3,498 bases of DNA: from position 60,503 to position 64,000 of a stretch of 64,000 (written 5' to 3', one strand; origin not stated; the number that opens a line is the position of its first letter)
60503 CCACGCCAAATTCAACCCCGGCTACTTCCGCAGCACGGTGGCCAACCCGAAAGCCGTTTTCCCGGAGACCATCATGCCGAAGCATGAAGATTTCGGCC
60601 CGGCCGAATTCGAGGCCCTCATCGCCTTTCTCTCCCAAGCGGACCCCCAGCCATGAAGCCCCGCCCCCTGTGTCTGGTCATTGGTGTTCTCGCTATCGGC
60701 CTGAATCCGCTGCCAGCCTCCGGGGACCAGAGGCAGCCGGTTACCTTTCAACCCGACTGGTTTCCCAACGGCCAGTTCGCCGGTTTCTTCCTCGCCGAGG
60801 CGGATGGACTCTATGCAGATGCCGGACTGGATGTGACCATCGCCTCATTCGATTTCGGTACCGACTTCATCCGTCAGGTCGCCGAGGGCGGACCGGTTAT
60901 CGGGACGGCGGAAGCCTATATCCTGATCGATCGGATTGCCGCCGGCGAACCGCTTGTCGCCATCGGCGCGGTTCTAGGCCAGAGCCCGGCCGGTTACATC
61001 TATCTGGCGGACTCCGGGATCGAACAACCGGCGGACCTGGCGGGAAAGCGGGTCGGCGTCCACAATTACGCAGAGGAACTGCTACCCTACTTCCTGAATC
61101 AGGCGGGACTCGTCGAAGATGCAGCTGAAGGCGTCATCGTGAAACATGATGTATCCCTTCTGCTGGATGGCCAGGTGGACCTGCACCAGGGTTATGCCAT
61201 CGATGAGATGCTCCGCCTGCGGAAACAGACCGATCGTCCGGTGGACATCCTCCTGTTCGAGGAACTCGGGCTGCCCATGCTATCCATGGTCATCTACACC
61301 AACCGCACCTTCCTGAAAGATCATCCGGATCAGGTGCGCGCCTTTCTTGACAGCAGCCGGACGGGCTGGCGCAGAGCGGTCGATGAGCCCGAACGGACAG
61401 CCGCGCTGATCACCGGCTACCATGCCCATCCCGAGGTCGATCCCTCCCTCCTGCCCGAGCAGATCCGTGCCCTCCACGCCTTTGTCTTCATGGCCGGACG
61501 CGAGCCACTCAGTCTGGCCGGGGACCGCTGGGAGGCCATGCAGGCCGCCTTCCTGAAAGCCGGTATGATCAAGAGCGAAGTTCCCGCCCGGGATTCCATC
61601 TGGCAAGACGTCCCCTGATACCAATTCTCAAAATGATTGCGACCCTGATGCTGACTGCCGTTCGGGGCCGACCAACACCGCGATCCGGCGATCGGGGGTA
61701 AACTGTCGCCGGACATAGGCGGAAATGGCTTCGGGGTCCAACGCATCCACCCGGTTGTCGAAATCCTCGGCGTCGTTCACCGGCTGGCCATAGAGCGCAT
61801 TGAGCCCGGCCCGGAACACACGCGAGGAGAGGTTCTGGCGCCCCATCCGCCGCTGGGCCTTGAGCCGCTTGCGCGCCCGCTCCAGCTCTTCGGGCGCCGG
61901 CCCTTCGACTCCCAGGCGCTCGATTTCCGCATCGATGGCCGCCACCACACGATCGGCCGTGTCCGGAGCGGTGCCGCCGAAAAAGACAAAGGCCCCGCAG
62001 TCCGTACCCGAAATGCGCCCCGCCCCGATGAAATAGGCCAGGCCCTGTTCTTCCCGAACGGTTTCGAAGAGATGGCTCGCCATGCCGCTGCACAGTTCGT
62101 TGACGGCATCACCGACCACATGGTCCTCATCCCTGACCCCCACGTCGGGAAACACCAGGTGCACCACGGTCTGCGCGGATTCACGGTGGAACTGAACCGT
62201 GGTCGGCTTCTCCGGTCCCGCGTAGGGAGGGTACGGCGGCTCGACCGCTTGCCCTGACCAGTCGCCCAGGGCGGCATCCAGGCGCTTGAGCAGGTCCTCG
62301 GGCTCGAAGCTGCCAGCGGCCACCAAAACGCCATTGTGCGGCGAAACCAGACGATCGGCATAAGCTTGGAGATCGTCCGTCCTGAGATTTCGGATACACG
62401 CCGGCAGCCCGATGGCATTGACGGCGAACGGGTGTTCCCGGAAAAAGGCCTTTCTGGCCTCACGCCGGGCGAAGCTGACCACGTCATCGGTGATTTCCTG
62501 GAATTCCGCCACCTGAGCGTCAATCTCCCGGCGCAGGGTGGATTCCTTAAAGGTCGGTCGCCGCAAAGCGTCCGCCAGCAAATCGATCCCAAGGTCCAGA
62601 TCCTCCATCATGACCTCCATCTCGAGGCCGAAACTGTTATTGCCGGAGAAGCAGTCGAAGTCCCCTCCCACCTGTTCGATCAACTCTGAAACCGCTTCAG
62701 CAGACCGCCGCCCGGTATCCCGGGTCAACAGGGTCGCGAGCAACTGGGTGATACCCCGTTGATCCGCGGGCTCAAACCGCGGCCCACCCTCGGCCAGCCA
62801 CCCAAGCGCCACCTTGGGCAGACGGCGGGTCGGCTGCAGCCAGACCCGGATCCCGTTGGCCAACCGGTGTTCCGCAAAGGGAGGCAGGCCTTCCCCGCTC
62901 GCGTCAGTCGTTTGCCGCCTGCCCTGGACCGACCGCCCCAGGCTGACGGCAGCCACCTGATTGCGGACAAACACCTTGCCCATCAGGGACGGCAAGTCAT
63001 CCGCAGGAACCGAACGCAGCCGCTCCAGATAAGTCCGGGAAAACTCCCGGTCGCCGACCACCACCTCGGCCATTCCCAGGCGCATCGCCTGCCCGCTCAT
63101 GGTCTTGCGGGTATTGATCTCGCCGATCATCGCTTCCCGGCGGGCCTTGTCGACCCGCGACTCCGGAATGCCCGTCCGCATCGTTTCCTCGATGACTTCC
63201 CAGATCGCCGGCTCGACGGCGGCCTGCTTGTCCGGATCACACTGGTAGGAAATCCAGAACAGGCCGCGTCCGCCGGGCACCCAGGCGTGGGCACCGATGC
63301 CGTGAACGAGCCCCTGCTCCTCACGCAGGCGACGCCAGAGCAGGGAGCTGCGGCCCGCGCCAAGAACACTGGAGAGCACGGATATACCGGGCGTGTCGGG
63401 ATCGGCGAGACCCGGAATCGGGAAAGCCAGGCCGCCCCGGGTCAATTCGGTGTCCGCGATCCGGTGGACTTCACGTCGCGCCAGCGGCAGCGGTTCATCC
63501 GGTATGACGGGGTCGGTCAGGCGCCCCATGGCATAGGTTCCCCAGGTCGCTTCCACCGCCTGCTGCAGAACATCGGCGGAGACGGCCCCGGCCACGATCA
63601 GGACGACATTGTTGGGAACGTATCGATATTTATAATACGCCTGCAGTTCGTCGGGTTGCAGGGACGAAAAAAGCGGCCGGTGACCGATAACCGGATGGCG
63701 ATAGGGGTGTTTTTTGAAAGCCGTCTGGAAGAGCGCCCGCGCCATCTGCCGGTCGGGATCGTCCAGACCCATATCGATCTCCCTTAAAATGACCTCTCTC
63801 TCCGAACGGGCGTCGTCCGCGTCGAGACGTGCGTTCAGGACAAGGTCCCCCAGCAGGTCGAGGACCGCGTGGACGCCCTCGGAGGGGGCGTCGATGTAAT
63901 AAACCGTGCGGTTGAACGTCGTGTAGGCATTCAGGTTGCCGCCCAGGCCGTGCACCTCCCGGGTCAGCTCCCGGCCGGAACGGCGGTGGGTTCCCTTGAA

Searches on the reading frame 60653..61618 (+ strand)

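Call 54: search_protein_families(library=pfam, proteins=[window:60653-61618:+], max_evalue=0.00001)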
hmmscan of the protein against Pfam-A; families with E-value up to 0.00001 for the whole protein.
window:60653-61618:+ (321 aa): 1 family
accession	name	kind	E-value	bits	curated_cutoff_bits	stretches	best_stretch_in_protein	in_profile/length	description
PF09084.16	NMT1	-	1.5e-37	130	20.5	1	39-248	1-215/216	NMT1/THI5 like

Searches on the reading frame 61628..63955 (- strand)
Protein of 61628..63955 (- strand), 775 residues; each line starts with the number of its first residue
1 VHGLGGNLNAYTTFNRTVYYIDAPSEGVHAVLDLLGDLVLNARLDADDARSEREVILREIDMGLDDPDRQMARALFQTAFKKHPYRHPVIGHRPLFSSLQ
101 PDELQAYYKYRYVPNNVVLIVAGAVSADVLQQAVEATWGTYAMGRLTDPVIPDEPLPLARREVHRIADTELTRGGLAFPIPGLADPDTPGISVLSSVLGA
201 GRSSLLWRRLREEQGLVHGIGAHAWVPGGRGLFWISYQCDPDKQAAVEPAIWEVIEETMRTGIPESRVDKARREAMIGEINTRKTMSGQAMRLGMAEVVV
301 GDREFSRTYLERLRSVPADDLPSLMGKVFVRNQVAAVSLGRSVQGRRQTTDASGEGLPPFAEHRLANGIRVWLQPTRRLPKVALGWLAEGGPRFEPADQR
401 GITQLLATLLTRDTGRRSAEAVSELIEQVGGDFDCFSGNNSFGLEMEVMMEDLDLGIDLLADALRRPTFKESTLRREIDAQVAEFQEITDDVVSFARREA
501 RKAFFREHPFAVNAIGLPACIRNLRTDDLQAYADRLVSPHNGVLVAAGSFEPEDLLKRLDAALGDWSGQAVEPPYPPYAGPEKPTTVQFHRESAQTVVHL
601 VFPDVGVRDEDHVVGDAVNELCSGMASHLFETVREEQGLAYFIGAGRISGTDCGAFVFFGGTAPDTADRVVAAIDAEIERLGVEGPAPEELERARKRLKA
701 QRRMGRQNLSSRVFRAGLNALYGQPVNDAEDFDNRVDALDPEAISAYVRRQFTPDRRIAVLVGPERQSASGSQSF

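Call 54: search_protein_families(library=pfam, proteins=[window:61628-63955:-], max_evalue=0.00001)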
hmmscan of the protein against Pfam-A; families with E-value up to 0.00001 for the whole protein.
window:61628-63955:- (775 aa): 2 families
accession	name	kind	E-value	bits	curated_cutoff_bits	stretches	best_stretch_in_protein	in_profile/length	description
PF05193.26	Peptidase_M16_C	-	1.1e-59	201.9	23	2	99-273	2-179/181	Peptidase M16 inactive domain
PF00675.25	Peptidase_M16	-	7.5e-30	104.2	22.3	2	380-509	11-140/149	Insulinase (Peptidase family M16)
